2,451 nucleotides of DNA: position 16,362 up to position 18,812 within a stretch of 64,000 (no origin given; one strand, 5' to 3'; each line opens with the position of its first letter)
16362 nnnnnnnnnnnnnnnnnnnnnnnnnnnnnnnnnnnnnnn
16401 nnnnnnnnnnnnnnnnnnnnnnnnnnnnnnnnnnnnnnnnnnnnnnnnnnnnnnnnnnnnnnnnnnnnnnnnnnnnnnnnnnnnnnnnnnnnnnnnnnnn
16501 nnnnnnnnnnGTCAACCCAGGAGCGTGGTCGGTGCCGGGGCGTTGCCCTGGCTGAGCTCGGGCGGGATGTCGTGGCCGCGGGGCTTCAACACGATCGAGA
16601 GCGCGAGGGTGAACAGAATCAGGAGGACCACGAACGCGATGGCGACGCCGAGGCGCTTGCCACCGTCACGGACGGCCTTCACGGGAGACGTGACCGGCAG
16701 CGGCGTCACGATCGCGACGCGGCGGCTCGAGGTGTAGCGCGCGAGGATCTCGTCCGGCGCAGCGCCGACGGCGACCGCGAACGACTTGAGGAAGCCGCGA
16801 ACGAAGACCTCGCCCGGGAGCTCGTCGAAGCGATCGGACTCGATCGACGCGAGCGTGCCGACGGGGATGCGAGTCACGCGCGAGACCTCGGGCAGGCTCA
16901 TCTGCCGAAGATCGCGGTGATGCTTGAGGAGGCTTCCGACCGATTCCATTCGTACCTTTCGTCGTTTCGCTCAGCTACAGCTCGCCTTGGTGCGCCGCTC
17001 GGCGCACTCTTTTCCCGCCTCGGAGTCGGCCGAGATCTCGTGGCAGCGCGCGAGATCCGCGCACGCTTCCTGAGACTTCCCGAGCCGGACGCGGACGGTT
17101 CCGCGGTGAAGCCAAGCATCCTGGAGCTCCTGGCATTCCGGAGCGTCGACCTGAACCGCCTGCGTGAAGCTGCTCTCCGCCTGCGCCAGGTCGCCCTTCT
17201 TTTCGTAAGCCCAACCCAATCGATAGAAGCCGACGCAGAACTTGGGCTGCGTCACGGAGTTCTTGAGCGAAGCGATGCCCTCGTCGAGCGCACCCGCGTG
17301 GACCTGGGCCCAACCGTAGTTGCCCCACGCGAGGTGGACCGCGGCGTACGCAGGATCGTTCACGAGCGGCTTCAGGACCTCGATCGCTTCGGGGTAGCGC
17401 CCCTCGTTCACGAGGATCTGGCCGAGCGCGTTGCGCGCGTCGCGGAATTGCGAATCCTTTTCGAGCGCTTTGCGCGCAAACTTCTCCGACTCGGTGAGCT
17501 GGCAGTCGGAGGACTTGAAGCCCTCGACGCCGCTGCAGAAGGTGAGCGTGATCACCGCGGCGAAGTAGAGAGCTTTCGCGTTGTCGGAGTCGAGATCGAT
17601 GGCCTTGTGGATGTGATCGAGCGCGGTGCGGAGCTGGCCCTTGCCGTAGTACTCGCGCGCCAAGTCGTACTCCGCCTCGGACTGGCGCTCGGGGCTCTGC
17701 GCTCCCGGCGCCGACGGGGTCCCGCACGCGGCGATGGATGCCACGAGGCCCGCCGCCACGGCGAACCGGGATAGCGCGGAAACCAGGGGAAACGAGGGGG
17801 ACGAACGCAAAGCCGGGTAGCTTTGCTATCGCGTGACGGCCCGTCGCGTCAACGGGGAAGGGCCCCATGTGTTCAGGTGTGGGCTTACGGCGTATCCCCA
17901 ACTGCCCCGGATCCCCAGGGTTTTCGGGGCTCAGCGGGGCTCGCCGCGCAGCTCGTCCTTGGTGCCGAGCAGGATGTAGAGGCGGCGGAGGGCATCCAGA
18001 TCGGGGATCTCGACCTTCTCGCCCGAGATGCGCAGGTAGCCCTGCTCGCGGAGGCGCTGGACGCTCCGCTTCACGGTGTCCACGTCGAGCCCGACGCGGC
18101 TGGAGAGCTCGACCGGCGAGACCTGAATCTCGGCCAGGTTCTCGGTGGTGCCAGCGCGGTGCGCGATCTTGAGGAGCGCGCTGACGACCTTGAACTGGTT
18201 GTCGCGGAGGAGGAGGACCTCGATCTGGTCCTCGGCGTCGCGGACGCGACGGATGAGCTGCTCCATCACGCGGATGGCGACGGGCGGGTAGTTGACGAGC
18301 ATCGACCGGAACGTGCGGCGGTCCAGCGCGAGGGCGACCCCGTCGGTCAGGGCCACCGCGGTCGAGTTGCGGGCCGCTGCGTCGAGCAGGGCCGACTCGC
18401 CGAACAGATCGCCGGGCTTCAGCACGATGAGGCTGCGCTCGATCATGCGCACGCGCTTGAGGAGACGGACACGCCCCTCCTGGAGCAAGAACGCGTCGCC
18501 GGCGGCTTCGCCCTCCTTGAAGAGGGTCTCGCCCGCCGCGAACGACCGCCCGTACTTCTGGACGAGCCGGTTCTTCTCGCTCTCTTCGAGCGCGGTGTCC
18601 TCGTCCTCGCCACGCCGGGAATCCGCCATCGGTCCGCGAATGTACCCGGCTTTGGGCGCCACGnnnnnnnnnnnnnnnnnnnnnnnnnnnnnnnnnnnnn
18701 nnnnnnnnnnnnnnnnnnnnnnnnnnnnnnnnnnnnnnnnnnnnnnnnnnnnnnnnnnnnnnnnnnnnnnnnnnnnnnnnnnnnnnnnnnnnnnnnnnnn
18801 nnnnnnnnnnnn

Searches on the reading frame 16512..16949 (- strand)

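Call 5: search_protein_families(library=pfam, proteins=[window:16512-16949:-])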
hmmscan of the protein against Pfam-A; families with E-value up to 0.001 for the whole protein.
window:16512-16949:- (145 aa): 1 family
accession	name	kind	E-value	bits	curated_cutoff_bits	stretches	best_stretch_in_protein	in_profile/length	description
PF13413.12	HTH_25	-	4e-18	65.4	24.6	1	8-68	2-62/62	Helix-turn-helix domain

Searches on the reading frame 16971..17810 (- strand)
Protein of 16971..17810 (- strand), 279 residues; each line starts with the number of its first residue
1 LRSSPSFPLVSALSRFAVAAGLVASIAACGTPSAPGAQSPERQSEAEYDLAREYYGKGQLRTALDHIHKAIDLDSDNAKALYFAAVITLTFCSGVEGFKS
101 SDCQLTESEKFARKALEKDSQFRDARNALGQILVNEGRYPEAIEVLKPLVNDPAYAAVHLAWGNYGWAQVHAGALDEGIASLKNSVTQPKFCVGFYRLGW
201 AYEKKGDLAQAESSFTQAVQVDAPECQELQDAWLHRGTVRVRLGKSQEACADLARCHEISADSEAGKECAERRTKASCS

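Call 5: search_protein_families(library=pfam, proteins=[window:16971-17810:-])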
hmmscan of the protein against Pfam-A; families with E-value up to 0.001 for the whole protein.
window:16971-17810:- (279 aa): 14 families
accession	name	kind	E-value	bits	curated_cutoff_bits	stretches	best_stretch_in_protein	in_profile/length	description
PF07719.23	TPR_2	-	5.4e-18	64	27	1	195-222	4-31/34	Tetratricopeptide repeat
PF00515.34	TPR_1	-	2.8e-16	59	27.8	1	195-222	4-31/34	Tetratricopeptide repeat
PF13181.12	TPR_8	-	2.4e-15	55.7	25.7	1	195-222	4-31/34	Tetratricopeptide repeat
PF13432.12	TPR_16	-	9.3e-15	55.2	32.7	0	196-250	1-51/65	Tetratricopeptide repeat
PF13428.12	TPR_14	-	7.2e-11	42.1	23.5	0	124-163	2-42/44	Tetratricopeptide repeat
PF13431.12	TPR_17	-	1.4e-10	41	24.4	0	112-144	2-34/34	Tetratricopeptide repeat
PF14559.12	TPR_19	-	9e-10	39.2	25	1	109-152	11-54/68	Tetratricopeptide repeat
PF13174.12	TPR_6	-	1.6e-08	35.1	26.3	0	195-219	3-27/33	Tetratricopeptide repeat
PF13414.12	TPR_11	-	1.8e-08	34.4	26.8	0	52-82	2-32/42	TPR repeat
PF13176.12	TPR_7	-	5.6e-08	32.7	27.9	0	196-219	3-26/36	Tetratricopeptide repeat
PF13424.12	TPR_12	-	1.8e-07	31.7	30.1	0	196-221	49-74/77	Tetratricopeptide repeat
PF12895.13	ANAPC3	-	2.4e-07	31.4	27.2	0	104-149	4-49/82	Anaphase-promoting complex, cyclosome, subunit 3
PF13374.12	TPR_10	-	0.00025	21.4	27.5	0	125-146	4-25/42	Tetratricopeptide repeat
PF13371.12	TPR_9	-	0.00036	20.9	35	0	232-264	31-63/73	Tetratricopeptide repeat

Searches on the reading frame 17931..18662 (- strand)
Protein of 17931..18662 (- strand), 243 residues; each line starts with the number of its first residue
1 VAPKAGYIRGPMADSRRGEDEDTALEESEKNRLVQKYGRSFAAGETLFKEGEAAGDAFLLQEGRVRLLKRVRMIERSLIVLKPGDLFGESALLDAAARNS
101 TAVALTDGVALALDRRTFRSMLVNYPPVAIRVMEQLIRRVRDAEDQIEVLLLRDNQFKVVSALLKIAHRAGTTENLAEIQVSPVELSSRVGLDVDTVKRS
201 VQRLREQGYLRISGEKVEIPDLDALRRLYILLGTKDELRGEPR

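Call 5: search_protein_families(library=pfam, proteins=[window:17931-18662:-])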
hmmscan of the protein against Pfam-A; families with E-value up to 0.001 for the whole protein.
window:17931-18662:- (243 aa): 4 families
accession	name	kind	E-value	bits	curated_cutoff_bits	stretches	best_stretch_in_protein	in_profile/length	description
PF00027.35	cNMP_binding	-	3.6e-20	72.2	27.5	1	39-124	2-88/89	Cyclic nucleotide-binding domain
PF13545.12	HTH_Crp_2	-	2.5e-09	37.4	27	1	158-228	2-70/70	Crp-like helix-turn-helix domain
PF25213.1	HVO_A0261_N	-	3.4e-05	24.1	35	1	160-216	4-60/86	HVO_A0261 N-terminal domain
PF13412.12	HTH_24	-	5.1e-05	23.2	21.9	1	182-211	19-48/48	Winged helix-turn-helix DNA-binding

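Call 23: search_protein_families(library=ncbifam, proteins=[window:17931-18662:-], max_evalue=0.01)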
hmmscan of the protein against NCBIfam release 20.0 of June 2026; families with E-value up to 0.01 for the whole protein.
window:17931-18662:- (243 aa): 14 families
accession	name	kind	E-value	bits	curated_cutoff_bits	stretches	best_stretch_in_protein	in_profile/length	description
NF050806.1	TransRegFixKCaul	equivalog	4.7e-14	52.2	300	1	38-228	25-213/215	transcriptional regulator FixK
NF008732.0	PRK11753.1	equivalog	3.5e-13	49.5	266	1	33-217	20-208/214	cAMP-activated global transcriptional regulator CRP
NF006901.0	PRK09392.1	equivalog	1.1e-12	47.8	211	1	36-228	30-220/236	transcriptional activator FtrB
NF045989.1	TransRegFnrLRhodb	equivalog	2.8e-12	46.4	300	1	35-226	35-232/245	transcriptional regulator FnrL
NF052518.1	TransRegLdrP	equivalog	3.2e-09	37.1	300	1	41-227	4-186/195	transcriptional regulator LdrP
NF041163.2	encap_f2b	equivalog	7.1e-09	35.3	400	1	38-135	97-196/450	family 2B encapsulin nanocompartment shell protein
NF058543.1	ActPatMycb56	equivalog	3.3e-08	32.7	460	1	41-141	24-119/317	acetyltransferase Pat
TIGR03697.1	NtcA_cyano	equivalog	4.1e-08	33.2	244.95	1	44-221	1-184/193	global nitrogen regulator NtcA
TIGR03896.1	cyc_nuc_ocin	subfamily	6.3e-07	29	161.05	1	40-133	165-259/317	bacteriocin-type transport-associated protein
NF010499.0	PRK13918.1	equivalog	6.9e-06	25.7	274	1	41-228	17-200/205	CRP/FNR family transcriptional regulator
NF050815.1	TransActFtrBCaul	equivalog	2.1e-05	23.9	300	1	39-228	35-222/251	transcriptional activator FtrB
NF008365.0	PRK11161.1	subfamily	4.2e-05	22.9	228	1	39-228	50-242/250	fumarate/nitrate reduction transcriptional regulator Fnr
NF053664.1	TransRegPtrACyano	equivalog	0.00024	20.5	300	1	83-216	57-186/196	Crp/Fnr family transcriptional regulator PtrA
NF007707.0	PRK10402.1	subfamily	0.0012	18.4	180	1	40-125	35-121/226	transcriptional regulator YeiL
